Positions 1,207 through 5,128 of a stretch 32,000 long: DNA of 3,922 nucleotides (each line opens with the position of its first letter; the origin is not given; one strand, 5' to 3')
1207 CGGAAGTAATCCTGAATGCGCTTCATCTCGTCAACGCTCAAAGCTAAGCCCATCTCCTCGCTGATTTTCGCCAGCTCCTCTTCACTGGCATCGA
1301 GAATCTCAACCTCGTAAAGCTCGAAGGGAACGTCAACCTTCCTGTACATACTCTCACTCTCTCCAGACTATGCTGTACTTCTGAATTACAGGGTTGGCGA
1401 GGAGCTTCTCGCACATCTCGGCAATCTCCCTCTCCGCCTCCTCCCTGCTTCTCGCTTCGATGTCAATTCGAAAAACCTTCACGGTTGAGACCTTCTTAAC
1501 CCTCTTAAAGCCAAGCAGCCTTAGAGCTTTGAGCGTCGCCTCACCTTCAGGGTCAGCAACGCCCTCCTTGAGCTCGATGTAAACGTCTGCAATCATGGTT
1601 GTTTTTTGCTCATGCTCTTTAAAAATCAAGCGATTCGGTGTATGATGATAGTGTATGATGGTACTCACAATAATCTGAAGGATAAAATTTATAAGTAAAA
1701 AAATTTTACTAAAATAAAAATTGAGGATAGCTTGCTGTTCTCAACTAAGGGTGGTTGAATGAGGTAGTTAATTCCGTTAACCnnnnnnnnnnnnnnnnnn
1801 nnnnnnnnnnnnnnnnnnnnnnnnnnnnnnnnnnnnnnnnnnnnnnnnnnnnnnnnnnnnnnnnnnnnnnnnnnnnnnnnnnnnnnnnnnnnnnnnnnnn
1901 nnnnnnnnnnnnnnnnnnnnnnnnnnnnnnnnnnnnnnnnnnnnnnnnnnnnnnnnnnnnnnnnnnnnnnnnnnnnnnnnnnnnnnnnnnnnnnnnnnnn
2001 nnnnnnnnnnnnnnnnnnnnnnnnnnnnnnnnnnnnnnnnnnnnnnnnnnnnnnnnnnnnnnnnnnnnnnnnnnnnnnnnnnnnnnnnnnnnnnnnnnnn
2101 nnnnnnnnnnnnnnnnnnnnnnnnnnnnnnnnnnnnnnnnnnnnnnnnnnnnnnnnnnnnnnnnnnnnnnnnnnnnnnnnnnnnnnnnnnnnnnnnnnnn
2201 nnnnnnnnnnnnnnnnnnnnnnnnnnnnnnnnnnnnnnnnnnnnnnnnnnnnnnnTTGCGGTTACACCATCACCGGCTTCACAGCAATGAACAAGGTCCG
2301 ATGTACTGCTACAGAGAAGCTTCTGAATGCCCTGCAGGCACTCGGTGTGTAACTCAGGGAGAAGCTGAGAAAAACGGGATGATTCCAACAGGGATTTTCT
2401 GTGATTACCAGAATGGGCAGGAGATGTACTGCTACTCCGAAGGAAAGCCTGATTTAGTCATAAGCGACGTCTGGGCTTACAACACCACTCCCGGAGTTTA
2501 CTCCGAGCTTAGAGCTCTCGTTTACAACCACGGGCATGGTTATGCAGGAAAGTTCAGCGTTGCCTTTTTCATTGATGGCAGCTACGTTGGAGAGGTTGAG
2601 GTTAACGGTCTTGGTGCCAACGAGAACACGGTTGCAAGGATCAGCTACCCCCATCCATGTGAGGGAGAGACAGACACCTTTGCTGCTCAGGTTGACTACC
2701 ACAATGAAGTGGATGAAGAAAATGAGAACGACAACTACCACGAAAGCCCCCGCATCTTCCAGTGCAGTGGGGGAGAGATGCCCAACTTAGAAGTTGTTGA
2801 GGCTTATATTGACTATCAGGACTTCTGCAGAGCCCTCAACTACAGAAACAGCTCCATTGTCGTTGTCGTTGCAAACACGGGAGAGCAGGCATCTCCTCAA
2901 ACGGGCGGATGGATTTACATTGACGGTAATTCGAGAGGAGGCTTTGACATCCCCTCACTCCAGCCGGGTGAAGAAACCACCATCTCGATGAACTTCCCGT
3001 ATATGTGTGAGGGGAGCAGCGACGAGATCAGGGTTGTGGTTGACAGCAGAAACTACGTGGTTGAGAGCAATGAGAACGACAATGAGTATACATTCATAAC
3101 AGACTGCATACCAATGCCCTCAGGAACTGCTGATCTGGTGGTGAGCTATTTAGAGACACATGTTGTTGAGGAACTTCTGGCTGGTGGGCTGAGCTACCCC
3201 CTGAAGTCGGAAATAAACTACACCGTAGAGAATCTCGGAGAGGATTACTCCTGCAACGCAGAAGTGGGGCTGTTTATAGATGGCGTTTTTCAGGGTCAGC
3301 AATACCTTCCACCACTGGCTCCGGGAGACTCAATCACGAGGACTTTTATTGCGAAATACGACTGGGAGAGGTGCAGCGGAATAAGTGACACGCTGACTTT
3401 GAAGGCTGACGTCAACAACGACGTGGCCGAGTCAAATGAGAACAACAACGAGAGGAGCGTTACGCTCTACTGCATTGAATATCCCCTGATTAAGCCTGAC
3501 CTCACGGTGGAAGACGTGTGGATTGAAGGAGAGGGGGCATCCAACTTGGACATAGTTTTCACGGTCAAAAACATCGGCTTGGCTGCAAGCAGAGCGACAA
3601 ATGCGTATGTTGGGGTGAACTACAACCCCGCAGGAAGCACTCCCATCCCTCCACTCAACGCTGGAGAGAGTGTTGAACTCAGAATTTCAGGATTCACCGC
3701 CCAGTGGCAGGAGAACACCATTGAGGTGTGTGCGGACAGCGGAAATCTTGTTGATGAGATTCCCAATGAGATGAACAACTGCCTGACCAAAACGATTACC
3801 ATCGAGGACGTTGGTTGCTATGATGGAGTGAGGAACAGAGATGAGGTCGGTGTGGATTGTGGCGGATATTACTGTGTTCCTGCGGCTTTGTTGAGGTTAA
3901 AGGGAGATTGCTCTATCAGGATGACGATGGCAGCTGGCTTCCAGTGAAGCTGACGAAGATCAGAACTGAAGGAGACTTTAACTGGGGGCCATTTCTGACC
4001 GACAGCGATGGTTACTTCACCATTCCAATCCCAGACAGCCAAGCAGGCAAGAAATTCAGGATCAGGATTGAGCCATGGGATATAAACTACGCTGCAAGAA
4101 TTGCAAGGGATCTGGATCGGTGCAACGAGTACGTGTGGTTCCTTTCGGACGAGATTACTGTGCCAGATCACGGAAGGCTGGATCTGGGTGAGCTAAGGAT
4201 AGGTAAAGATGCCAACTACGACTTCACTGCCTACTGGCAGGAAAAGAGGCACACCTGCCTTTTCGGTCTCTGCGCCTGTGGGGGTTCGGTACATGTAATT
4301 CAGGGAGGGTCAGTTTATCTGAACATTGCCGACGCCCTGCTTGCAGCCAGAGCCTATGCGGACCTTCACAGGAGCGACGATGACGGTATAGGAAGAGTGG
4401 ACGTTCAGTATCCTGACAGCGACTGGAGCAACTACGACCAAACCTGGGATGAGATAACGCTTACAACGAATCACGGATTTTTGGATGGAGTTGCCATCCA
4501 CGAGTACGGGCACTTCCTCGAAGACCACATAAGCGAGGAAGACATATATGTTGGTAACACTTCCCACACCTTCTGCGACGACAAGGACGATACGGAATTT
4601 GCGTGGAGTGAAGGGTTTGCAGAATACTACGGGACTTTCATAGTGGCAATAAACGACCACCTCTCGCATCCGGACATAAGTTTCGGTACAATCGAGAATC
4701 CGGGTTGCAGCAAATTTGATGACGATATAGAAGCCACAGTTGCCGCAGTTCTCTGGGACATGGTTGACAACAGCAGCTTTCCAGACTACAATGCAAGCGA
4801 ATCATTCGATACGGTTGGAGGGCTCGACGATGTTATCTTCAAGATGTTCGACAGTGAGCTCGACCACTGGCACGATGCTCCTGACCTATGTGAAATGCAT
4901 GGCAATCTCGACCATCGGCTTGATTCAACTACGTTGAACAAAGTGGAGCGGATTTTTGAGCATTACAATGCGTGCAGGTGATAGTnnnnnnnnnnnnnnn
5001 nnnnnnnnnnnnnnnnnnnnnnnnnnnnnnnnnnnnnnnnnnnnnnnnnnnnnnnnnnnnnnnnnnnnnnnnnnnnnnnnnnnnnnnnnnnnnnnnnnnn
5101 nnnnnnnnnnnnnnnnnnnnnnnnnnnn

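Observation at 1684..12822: Three-cassette island of secreted modular proteins between purS and hisI (candidate undescribed cell-surface system)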

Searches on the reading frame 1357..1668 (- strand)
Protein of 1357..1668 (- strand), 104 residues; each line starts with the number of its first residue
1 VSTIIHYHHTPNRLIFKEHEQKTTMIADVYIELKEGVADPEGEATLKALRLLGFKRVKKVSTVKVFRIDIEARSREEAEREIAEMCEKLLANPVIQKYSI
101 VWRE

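Call 68: search_protein_families(library=pfam, proteins=[window:1357-1668:-], max_evalue=0.001)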
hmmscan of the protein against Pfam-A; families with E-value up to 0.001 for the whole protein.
window:1357-1668:- (104 aa): 1 family
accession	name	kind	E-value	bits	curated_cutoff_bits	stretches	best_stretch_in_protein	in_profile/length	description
PF02700.19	PurS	-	8.6e-29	100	22.2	1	27-100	2-75/77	Phosphoribosylformylglycinamidine (FGAM) synthase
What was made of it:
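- Checked: The flanking genes are purS (1354-1668, minus strand) and hisI (12865-13191) (call 68).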

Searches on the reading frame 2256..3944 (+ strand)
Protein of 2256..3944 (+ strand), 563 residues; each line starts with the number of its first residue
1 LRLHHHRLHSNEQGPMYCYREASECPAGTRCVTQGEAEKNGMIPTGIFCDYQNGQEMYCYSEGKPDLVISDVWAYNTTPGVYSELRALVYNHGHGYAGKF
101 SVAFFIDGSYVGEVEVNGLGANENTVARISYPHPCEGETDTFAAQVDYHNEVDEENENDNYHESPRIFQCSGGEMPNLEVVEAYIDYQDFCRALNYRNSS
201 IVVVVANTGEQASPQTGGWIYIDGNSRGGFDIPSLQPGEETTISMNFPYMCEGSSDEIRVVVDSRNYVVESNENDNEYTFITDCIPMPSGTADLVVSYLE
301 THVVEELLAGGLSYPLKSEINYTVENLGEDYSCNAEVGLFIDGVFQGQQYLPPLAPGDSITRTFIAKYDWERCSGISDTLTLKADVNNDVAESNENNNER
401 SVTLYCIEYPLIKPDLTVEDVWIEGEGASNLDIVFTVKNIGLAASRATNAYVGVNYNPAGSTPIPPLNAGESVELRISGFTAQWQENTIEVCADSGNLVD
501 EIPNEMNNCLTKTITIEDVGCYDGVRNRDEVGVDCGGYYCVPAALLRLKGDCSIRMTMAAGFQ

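Call 5: search_protein_families(library=pfam, proteins=[window:2256-3944:+], max_evalue=0.01)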
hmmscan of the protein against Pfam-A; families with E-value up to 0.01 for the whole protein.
window:2256-3944:+ (563 aa): 1 family
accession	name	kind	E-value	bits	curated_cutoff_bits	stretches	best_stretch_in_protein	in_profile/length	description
PF07705.17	CARDB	-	1.2e-94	311.6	22.7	4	176-279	2-100/101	CARDB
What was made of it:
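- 1759..4981 (+): Unit-1 large gene remnant (includes AF_1944), a pseudogene. Ancestral layout: signal peptide, DUF11-like sandwich, 2 Cys modules, 4 CARDB domains, small Cys knot, HExxH...EGFAEY domain. CARDB x4 scores E=1e-94 (call 5).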

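Call 6: search_protein_families(library=ncbifam, proteins=[window:2256-3944:+], max_evalue=0.01)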
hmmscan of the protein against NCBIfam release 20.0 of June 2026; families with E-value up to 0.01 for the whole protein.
window:2256-3944:+ (563 aa): 0 families

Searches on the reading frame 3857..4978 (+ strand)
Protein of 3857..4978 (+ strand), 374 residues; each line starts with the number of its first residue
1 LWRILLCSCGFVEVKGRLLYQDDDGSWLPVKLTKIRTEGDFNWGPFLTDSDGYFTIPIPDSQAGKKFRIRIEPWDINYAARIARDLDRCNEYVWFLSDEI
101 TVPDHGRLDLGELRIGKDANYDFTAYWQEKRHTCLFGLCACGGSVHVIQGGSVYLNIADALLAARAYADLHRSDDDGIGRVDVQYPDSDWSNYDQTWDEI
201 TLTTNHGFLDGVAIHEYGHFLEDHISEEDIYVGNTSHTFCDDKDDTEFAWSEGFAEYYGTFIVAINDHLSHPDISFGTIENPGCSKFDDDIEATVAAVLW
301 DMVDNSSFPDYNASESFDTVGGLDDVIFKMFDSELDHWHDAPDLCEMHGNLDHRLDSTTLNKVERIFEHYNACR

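Call 5: search_protein_families(library=pfam, proteins=[window:3857-4978:+], max_evalue=0.01)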
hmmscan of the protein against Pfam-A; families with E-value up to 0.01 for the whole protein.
window:3857-4978:+ (374 aa): 0 families

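Call 6: search_protein_families(library=ncbifam, proteins=[window:3857-4978:+], max_evalue=0.01)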
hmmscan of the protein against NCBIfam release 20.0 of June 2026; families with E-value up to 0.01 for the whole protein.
window:3857-4978:+ (374 aa): 0 families

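Call 58: search_protein_families(library=pfam, proteins=[window:3884-4978:+], max_evalue=5)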
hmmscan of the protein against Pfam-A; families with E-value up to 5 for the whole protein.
window:3884-4978:+ (365 aa): 0 families
